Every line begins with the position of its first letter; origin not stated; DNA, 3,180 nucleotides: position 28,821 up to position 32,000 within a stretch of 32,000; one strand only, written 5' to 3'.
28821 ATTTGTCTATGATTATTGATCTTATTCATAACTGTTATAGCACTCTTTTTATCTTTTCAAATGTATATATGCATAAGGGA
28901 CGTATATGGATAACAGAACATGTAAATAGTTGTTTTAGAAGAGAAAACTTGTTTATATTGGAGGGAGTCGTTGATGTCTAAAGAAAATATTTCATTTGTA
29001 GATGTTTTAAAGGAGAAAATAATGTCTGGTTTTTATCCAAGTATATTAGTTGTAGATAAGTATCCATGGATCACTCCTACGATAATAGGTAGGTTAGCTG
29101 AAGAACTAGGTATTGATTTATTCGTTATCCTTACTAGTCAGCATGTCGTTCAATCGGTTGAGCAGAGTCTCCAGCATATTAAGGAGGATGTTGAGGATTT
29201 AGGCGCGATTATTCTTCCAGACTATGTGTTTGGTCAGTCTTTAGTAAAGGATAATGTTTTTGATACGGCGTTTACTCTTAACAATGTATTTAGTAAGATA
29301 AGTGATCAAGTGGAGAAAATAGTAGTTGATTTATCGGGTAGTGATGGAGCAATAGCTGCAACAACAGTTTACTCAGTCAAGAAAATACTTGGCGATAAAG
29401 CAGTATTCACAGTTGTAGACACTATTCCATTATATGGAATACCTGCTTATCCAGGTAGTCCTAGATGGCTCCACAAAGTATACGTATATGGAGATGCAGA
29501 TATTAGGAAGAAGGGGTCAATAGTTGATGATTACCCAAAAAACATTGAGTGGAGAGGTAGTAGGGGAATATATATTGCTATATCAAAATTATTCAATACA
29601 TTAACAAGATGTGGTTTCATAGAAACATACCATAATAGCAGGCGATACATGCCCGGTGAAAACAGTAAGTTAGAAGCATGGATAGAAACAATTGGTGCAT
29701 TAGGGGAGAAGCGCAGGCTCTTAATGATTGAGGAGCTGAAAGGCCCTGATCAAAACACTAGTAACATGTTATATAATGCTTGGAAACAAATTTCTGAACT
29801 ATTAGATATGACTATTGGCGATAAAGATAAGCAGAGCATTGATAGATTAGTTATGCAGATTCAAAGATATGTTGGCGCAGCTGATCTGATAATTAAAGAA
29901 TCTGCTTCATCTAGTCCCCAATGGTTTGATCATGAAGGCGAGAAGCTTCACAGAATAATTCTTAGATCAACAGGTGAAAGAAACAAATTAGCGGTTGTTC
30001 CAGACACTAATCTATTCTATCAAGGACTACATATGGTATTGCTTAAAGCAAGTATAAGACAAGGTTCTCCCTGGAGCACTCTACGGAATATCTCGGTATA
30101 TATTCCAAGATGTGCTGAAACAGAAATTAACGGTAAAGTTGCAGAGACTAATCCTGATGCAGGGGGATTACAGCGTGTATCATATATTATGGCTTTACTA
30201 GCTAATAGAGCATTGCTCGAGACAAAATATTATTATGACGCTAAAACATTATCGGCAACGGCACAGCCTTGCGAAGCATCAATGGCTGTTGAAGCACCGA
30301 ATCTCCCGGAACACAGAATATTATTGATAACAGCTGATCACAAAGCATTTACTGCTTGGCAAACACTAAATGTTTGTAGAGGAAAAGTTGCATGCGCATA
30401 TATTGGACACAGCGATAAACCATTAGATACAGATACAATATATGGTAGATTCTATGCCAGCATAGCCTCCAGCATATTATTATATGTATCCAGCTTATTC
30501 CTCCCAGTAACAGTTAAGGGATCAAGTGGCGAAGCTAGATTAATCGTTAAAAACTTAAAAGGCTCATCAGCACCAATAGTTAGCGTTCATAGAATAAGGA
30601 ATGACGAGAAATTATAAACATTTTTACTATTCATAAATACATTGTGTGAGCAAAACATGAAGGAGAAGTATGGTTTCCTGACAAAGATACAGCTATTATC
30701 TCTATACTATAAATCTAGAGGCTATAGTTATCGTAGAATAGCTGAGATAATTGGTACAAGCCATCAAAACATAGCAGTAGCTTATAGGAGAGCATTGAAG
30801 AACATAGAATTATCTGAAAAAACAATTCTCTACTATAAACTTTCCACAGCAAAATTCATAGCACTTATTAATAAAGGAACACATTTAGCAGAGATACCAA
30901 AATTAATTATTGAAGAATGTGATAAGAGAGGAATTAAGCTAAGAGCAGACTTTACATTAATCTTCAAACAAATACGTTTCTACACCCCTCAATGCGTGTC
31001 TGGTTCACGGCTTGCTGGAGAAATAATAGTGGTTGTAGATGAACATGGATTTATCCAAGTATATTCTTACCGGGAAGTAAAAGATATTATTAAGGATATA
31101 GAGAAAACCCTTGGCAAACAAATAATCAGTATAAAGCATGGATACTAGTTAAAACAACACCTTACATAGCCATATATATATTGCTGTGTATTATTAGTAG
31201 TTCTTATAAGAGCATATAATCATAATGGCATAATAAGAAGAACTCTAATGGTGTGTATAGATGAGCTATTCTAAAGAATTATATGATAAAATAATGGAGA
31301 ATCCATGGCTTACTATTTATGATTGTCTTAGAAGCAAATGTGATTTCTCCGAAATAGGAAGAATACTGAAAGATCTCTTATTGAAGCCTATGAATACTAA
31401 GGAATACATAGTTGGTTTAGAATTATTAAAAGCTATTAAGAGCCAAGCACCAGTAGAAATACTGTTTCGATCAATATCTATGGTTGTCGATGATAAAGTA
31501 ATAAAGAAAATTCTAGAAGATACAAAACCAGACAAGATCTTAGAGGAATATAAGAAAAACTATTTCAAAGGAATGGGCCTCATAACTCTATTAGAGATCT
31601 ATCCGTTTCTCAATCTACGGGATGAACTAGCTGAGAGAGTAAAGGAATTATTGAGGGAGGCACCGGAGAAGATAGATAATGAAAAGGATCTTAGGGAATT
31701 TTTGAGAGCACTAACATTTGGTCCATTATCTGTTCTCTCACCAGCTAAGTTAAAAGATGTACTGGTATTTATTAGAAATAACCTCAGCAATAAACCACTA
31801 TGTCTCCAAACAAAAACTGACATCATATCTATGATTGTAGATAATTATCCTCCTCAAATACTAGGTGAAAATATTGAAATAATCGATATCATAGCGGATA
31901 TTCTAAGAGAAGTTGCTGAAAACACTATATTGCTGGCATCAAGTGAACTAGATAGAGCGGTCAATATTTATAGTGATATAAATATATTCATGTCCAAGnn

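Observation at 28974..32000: Candidate novel module: sensor-like alpha/beta domain fused to a PIN nuclease, followed by a Tfx regulator and a large helical protein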

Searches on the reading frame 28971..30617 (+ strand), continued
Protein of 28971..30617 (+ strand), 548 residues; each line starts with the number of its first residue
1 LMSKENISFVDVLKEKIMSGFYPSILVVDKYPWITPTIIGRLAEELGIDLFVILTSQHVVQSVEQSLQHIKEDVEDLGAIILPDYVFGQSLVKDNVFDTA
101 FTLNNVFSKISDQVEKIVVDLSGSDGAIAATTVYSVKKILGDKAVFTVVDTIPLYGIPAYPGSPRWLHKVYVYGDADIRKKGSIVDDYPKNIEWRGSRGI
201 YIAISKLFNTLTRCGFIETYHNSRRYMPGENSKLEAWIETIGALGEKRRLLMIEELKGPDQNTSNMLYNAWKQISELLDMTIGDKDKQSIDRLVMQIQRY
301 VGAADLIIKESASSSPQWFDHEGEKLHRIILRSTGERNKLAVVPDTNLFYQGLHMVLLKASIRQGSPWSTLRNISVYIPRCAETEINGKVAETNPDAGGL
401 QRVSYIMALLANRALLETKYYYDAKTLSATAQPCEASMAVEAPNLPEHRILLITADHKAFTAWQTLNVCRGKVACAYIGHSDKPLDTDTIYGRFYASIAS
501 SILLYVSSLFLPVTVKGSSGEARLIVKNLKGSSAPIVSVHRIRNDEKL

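Call 80: search_dna_similar(query=window:28974-30617:+, collection=plasmids, mode=protein, max_evalue=0.001, max_rows=10)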
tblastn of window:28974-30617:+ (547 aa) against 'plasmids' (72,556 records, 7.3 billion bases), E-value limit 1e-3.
No match.

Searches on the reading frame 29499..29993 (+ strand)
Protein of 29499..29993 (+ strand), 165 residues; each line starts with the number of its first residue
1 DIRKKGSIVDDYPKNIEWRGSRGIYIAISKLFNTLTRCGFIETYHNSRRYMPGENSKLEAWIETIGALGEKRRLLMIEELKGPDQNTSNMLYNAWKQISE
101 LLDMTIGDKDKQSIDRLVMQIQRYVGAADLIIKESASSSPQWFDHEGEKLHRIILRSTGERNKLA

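Call 92: search_protein_families(library=pfam, proteins=[window:29499-29993:+], max_evalue=10)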
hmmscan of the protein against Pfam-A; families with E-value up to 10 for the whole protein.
seq(165 aa): 1 family
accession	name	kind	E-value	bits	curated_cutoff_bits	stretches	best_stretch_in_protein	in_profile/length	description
PF24988.1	NEW1_HB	-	0.18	12.4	27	1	92-119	50-77/87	NEW1 helical bundle domain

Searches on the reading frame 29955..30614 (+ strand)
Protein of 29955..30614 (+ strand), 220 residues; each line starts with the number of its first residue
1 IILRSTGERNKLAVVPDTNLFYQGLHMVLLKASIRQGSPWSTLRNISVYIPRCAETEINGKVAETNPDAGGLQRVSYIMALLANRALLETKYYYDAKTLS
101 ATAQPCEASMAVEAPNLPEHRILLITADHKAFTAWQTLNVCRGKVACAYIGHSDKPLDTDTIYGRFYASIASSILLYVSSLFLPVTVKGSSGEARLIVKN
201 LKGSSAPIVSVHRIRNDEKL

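Call 60: predict_structure(alignment_id=A2)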
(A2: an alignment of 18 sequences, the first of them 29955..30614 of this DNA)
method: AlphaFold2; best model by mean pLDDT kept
length: 220 residues; sequences in the alignment: 18
mean_pLDDT: 83.5   pTM: 0.73
mean pLDDT of the five models: 83.5, 80.8, 79.5, 79.4, 78.7
residues with pLDDT >= 90: 90; 70-90: 99; 50-70: 23; < 50: 8
segments of 3 or more residues with pLDDT < 50: 153-157, 218-220
pLDDT, mean of each block of 10 residues (from residue 1): 84 93 90 92 95 92 75 79 93 95 85 93 91 91 92 51 73 81 84 80 65 63
secondary structure, 60 per line:
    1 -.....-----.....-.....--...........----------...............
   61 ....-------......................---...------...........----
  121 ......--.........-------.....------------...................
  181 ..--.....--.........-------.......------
elements in order: H2-6 E12-16 H18-22 H25-35 E46-51 H52-64 H72-93 E97-99 H106-116 E121-126 H129-137 E145-149 H162-182 E185-189 E192-200 E208-214

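Call 63: fold_search(model_id=the predicted structure, library=pdb)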
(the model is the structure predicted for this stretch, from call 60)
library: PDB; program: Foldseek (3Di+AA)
matches with E <= 10: 1026; with E <= 0.001: 4
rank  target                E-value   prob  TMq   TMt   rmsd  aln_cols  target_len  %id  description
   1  9jxw_A                4.0e-04  1.00  0.45  0.28   7.9       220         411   12  Crystal structure of SiRe_0806 from Sulfolobus islandicus (released 2025-07-23)
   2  1o4w                  5.1e-04  1.00  0.38  0.61   6.2       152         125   19  CRYSTAL STRUCTURE OF a PIN (PILT N-TERMINUS) DOMAIN CONTAINING PROTEIN (AF0591) FROM ARCHAEOGLOBUS FULGIDUS AT 1.90 A RE (released 2003-07-29)
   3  5f4h_B                6.5e-04  1.00  0.40  0.22   9.3       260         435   10  Archael RuvB-like Holiday junction helicase (released 2016-12-21)
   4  5f4h_A                9.3e-04  1.00  0.41  0.23  12.2       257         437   11  Archael RuvB-like Holiday junction helicase (released 2016-12-21)
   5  2dok_B                1.7e-03  1.00  0.42  0.54   5.5       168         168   17  Crystal structure of the PIN domain of human EST1A (released 2007-05-01)
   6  5yww                  1.7e-03  1.00  0.43  0.22  10.2       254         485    9  Archael RuvB-like Holiday junction helicase (released 2018-06-13)
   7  2hwx                  2.0e-03  1.00  0.42  0.54   5.5       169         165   18  Structure of human SMG6 E1282C PIN domain mutant. (released 2006-11-14)
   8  9jxx_A                3.3e-03  0.99  0.44  0.27   7.5       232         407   13  Crystal structure of SiRe_0806 in complex with cA4 (released 2025-07-23)
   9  9jxx_C                3.3e-03  0.99  0.41  0.25   7.3       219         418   14  Crystal structure of SiRe_0806 in complex with cA4 (released 2025-07-23)
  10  9n7a_SL               4.4e-03  0.99  0.32  0.45   6.7       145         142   14  SSU processome maturation and disassembly, State N (released 2025-11-05)
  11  9n6v_SL               4.7e-03  1.00  0.34  0.41   6.4       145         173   14  SSU processome maturation and disassembly, State A (released 2025-11-05)
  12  9jxx_B                7.5e-03  0.99  0.45  0.27   7.5       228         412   14  Crystal structure of SiRe_0806 in complex with cA4 (released 2025-07-23)
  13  4tld_C                2.5e-02  0.30  0.22  0.22  15.5       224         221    9  Crystal structure of N-terminal C1 domain of KaiC (released 2015-07-01)
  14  1exn_A                4.0e-02  0.69  0.35  0.29  16.2       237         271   13  T5 5'-EXONUCLEASE (released 1997-07-07)
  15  4tld_B                4.0e-02  0.23  0.22  0.22  15.9       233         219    8  Crystal structure of N-terminal C1 domain of KaiC (released 2015-07-01)
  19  2fe1                  5.8e-02  0.90  0.33  0.51   6.1       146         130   12  Crystal Structure of PAE0151 from Pyrobaculum aerophilum (released 2005-12-27)
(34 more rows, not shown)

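Call 85: search_solved_structures(query=A2, max_evalue=10, show_alignments=2)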
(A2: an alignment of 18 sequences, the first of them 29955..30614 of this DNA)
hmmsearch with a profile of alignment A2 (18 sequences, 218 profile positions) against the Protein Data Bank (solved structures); distinct sequences matched with E-value up to 10: 1.
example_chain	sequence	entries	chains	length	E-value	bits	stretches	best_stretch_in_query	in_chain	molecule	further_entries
2pgw_A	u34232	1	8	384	0.93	12.1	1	98-146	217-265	Muconate cycloisomerase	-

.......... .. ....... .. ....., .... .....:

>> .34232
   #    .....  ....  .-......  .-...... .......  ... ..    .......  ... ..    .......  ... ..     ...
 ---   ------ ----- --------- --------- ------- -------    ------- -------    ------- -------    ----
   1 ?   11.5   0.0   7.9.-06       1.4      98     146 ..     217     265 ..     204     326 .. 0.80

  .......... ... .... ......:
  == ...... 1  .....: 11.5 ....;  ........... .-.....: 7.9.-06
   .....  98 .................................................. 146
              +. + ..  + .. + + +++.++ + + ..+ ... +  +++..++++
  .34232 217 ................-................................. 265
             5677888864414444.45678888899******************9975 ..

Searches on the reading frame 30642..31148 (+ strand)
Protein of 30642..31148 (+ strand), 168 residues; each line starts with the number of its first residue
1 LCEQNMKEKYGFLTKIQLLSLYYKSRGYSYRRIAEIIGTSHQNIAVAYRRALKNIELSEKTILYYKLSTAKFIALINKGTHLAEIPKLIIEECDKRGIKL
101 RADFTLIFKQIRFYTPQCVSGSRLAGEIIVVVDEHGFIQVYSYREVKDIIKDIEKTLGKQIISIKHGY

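Call 3: search_protein_families(library=pfam, proteins=[window:30642-31148:+], max_evalue=1)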
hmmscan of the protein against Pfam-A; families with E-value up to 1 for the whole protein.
window:30642-31148:+ (168 aa): 4 families
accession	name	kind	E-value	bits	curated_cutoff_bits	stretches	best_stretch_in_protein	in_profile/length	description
PF14601.11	TFX_C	-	9e-23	80.5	27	1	59-140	2-83/83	DNA_binding protein, TFX, C-term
PF08281.18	Sigma70_r4_2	-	0.00096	19.2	25.7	1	27-54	26-53/54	Sigma-70, region 4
PF04545.22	Sigma70_r4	-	0.019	14.9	24.1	1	17-54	11-47/50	Sigma-70, region 4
PF13936.12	HTH_38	-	0.044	14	27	1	24-44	17-37/44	Helix-turn-helix domain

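Call 4: search_protein_families(library=ncbifam, proteins=[window:30642-31148:+], max_evalue=1)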
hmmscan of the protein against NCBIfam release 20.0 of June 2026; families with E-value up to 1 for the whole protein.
window:30642-31148:+ (168 aa): 12 families
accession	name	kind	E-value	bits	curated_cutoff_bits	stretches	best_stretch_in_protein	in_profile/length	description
NF003057.0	PRK03975.1-5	subfamily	1.3e-18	66.9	168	1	9-139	2-132/134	putative transcriptional regulator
TIGR00721.1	tfx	subfamily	1.9e-18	66.7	60.25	1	10-114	4-108/137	Tfx family DNA-binding protein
NF003055.0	PRK03975.1-2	equivalog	4.2e-17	62.2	122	1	11-141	8-138/140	putative transcriptional regulator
NF003056.0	PRK03975.1-4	equivalog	1.3e-16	60.7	115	1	11-140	5-132/145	putative transcriptional regulator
NF003054.0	PRK03975.1-1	equivalog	1.3e-15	57.8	239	1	11-141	35-165/171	putative transcriptional regulator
NF053597.1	EnfR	exception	1.4e-12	48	260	1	12-103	3-94/142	transcriptional factor EnfR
TIGR02937.1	sigma70-ECF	superfamily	0.0019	17.9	42.9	1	18-56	125-162/165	sigma-70 family RNA polymerase sigma factor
TIGR02957.1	SigX4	subfamily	0.025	13.8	323.25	1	27-60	124-157/281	RNA polymerase sigma-70 factor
NF001074.0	PRK00118.2-4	equivalog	0.026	14.8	186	1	17-81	24-83/110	putative DNA-binding protein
NF007408.0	PRK09943.1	equivalog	0.04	13.5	211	1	19-78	12-72/185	HTH-type transcriptional regulator PuuR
NF006251.0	PRK08392.1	equivalog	0.17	11.3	212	1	35-88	12-65/216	hypothetical protein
NF058625.1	sigma_PG0214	equivalog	0.26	11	130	1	27-56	129-158/170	GFO_1088 family ECF-type sigma factor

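Call 8: search_protein_families(library=padloc, proteins=[window:30642-31148:+], max_evalue=1)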
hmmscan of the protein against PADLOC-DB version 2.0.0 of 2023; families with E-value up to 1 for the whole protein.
window:30642-31148:+ (168 aa): 1 family
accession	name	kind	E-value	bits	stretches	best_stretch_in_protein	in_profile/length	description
PDLC04873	PDC-S05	-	0.0061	15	1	31-71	30-70/116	-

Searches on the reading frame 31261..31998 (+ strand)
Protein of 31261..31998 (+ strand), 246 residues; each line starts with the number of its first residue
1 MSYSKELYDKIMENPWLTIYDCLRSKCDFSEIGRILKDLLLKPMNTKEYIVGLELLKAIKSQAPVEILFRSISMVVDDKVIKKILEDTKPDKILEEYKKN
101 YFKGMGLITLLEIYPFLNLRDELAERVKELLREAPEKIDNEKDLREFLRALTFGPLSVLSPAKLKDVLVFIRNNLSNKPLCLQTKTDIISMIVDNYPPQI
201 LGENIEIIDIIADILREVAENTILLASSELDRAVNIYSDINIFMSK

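Call 8: search_protein_families(library=padloc, proteins=[window:31261-31998:+], max_evalue=1)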
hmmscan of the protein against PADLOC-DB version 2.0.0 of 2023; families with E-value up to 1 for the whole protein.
window:31261-31998:+ (246 aa): 1 family
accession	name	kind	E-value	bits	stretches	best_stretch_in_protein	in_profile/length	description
PDLC01035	Csx1/Csm6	-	0.023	12.1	1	34-164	204-311/396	CARF+HEPN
